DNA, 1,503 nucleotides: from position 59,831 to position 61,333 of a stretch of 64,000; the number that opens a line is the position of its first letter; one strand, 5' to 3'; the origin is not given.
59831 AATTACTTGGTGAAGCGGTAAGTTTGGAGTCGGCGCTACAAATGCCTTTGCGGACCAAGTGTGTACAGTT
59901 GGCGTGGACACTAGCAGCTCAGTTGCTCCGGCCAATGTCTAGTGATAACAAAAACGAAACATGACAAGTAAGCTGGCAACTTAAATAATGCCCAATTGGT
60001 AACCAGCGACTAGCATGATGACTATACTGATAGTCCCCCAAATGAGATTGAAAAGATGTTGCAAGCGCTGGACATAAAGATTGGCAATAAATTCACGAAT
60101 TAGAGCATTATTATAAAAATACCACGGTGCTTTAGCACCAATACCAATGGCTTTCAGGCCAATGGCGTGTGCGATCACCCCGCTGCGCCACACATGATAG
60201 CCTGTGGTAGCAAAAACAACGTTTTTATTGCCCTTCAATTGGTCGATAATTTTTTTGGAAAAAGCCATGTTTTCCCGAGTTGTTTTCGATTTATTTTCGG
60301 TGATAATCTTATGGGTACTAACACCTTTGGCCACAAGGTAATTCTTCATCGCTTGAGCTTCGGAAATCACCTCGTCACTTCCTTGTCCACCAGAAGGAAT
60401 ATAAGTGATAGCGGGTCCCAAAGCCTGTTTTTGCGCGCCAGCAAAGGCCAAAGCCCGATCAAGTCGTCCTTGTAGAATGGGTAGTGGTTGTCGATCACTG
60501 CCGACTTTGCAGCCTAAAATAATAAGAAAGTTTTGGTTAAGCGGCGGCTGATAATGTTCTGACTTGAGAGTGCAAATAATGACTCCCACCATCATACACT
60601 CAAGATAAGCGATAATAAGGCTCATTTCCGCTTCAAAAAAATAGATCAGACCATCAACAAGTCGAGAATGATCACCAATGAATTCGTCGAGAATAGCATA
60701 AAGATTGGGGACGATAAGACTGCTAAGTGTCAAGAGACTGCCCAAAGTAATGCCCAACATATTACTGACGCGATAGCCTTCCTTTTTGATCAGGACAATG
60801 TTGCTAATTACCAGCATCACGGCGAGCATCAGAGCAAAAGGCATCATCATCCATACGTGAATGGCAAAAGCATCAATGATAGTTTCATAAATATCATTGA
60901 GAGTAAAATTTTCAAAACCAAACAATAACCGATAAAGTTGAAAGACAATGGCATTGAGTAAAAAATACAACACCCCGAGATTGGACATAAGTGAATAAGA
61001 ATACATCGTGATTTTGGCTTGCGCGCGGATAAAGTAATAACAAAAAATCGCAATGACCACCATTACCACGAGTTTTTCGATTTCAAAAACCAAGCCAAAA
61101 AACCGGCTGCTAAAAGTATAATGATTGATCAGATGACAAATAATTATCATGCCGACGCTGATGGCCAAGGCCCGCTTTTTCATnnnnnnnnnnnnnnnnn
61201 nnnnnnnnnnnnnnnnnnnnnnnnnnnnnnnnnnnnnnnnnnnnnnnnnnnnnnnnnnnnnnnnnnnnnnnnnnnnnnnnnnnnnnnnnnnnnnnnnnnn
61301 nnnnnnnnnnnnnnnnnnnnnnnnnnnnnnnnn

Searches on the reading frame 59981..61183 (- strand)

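Call 8: search_protein_families(library=pfam, proteins=[window:59981-61183:-], max_evalue=0.001)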
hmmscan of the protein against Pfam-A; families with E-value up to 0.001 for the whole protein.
window:59981-61183:- (400 aa): 1 family
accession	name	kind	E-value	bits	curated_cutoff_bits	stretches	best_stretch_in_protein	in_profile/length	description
PF02698.23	DUF218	-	2e-23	83.2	27.6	1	220-366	3-132/133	DUF218 domain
